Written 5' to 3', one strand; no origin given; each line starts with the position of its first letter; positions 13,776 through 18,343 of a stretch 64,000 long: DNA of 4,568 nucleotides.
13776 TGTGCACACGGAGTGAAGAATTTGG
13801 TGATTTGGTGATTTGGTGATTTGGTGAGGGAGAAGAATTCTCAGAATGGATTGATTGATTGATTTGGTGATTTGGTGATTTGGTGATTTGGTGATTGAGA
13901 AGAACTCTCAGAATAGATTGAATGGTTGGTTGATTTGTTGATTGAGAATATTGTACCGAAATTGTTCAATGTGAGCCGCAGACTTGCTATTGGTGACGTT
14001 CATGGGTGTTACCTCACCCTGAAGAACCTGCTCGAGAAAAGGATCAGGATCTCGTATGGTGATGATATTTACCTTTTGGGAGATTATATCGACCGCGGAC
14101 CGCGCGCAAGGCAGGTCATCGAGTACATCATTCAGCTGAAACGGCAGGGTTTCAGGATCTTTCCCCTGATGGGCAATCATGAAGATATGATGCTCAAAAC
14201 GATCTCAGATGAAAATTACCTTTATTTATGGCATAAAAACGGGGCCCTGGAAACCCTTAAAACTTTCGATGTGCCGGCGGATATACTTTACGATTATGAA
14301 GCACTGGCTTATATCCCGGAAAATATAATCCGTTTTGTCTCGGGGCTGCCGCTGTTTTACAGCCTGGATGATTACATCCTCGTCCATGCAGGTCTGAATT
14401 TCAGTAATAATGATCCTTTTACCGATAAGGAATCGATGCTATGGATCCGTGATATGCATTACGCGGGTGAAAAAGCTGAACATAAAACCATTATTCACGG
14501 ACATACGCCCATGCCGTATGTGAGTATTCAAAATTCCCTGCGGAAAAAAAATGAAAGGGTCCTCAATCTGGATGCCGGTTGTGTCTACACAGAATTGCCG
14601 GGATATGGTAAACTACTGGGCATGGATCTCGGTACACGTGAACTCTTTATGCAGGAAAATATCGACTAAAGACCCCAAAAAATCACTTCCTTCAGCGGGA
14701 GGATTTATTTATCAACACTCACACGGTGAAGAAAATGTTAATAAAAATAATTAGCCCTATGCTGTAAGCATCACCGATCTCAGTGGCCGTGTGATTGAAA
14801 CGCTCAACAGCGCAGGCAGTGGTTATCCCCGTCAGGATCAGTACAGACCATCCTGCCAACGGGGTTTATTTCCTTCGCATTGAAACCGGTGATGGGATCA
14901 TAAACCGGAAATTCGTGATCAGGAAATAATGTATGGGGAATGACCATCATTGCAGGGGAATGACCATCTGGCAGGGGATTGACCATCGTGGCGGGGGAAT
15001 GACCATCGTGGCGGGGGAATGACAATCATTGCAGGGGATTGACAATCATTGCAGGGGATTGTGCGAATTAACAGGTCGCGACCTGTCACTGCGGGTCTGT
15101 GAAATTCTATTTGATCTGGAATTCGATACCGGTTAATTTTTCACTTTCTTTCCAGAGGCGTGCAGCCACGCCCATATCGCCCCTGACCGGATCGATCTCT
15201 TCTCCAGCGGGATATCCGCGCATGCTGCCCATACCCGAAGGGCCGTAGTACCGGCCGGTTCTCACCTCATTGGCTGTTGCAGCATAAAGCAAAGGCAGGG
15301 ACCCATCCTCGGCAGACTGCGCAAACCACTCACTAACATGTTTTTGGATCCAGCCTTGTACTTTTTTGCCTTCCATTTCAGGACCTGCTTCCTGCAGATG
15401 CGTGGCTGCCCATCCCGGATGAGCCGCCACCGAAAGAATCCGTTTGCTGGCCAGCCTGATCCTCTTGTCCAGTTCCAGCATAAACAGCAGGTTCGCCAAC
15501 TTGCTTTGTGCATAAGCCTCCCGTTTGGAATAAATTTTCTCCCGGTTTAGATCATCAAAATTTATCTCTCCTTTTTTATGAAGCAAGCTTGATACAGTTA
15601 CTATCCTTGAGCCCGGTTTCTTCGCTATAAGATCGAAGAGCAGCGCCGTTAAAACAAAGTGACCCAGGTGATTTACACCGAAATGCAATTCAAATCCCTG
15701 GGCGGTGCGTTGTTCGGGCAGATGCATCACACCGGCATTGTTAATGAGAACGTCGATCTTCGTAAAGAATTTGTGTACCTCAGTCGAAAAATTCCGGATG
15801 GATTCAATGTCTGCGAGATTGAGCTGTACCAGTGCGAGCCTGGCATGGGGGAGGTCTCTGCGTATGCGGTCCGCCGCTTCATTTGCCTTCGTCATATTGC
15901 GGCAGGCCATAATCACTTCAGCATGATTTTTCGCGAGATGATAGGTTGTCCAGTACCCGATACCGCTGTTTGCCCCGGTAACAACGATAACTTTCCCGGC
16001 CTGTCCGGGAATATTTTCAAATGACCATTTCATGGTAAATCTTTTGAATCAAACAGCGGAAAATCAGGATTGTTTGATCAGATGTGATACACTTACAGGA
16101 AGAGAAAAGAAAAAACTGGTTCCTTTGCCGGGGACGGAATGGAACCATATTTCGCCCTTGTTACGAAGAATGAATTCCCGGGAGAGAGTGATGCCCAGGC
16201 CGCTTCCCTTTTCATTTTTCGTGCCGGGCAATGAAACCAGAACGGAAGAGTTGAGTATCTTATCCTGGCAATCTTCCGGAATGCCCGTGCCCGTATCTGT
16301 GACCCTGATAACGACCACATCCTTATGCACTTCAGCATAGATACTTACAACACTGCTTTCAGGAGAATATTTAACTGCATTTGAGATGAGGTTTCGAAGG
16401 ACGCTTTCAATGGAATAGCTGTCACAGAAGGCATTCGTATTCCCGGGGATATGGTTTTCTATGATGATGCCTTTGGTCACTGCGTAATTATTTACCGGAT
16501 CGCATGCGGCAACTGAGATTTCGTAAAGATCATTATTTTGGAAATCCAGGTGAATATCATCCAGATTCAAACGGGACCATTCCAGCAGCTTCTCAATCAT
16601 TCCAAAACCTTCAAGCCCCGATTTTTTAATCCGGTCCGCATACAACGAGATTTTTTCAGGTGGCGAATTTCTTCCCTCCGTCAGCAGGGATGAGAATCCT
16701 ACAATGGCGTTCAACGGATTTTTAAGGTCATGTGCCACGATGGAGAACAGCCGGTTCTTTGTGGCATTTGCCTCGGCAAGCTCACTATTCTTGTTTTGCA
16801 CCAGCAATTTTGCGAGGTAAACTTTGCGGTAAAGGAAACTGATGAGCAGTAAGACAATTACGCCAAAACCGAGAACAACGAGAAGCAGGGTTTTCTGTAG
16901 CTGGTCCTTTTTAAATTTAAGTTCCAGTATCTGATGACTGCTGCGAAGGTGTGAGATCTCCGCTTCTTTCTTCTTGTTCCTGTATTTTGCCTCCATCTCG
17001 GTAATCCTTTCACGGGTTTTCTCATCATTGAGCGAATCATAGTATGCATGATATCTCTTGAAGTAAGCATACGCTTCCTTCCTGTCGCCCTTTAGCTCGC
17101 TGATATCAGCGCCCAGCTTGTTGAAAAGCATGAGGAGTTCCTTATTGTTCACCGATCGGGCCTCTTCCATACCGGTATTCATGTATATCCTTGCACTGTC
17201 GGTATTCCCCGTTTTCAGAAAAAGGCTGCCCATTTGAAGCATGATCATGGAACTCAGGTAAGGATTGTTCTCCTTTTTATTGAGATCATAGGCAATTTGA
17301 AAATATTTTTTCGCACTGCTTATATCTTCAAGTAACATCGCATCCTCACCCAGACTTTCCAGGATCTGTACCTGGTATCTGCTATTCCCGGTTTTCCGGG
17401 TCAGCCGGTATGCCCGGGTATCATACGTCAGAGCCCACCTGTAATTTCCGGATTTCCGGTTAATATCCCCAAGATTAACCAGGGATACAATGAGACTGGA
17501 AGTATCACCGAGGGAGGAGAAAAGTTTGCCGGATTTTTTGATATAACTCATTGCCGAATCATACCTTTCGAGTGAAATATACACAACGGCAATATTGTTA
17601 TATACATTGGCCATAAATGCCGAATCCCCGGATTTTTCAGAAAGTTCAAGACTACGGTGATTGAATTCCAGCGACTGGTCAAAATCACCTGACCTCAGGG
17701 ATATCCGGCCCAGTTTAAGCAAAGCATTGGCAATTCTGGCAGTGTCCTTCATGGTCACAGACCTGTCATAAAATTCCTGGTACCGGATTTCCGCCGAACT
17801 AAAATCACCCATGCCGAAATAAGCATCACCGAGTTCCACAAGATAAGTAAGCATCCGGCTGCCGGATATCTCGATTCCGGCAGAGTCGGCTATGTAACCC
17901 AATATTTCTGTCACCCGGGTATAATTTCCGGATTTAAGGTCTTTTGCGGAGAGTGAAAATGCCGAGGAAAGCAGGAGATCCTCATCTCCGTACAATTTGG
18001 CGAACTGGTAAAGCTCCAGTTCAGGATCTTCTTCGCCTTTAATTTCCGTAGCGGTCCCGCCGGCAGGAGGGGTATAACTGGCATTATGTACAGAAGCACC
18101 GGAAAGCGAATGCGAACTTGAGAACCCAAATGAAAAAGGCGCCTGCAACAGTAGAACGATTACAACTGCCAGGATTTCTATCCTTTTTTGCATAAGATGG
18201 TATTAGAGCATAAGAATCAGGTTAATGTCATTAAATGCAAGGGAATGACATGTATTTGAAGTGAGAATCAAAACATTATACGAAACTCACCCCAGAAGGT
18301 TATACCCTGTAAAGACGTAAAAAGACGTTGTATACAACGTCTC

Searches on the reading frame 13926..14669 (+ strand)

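Call 78: search_protein_families(library=pfam, proteins=[window:13926-14669:+], max_evalue=0.000001)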
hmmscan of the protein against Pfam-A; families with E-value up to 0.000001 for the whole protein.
window:13926-14669:+ (247 aa): 1 family
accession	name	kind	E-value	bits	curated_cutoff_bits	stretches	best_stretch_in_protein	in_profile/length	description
PF00149.33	Metallophos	-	1.6e-18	68.3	21.5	1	20-200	4-163/191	Calcineurin-like phosphoesterase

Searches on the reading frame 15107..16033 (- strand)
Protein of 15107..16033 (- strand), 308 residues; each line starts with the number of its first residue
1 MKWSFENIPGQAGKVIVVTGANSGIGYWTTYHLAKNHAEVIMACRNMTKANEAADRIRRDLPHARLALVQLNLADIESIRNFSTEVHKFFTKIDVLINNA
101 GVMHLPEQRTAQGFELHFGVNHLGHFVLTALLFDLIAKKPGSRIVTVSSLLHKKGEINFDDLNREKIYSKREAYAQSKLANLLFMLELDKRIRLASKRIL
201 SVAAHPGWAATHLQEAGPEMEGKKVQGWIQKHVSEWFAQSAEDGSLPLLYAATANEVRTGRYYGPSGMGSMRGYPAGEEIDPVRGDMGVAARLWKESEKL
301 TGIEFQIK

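Call 79: search_protein_families(library=pfam, proteins=[window:15107-16033:-], max_evalue=0.000001)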
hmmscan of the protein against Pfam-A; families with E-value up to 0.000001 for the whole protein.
window:15107-16033:- (308 aa): 2 families
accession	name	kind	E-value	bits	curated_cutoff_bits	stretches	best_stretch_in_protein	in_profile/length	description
PF00106.31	adh_short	-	6.8e-27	94.7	26.6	1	14-216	1-189/195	short chain dehydrogenase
PF13561.12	adh_short_C2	-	1.2e-14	54.9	27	1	20-156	1-137/236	Enoyl-(Acyl carrier protein) reductase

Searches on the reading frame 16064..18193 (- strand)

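Call 79: search_protein_families(library=pfam, proteins=[window:16064-18193:-], max_evalue=0.000001)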
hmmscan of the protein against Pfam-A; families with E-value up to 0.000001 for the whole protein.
window:16064-18193:- (709 aa): 9 families
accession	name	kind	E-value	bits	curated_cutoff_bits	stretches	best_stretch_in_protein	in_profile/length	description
PF13424.12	TPR_12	-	3.1e-25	88.6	30.1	1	154-221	2-71/77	Tetratricopeptide repeat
PF02518.31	HATPase_c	-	1.4e-20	74.2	26.4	1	591-700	2-109/111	Histidine kinase-, DNA gyrase B-, and HSP90-like ATPase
PF07719.23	TPR_2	-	9.9e-15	53.8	27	0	195-224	1-30/34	Tetratricopeptide repeat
PF00512.31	HisKA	-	1.1e-11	45.1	26.9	1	479-542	2-63/66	His Kinase A (phospho-acceptor) domain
PF13181.12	TPR_8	-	3.2e-10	39.8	25.7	0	195-221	1-27/34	Tetratricopeptide repeat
PF00515.34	TPR_1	-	3.5e-10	39.7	27.8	0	195-220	1-26/34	Tetratricopeptide repeat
PF13176.12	TPR_7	-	1.5e-09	37.7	27.9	0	157-190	1-34/36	Tetratricopeptide repeat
PF17874.7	TPR_MalT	-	5.7e-09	36.1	45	0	113-277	39-203/336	MalT-like TPR region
PF13374.12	TPR_10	-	1.2e-08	35.2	27.5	0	195-220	2-27/42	Tetratricopeptide repeat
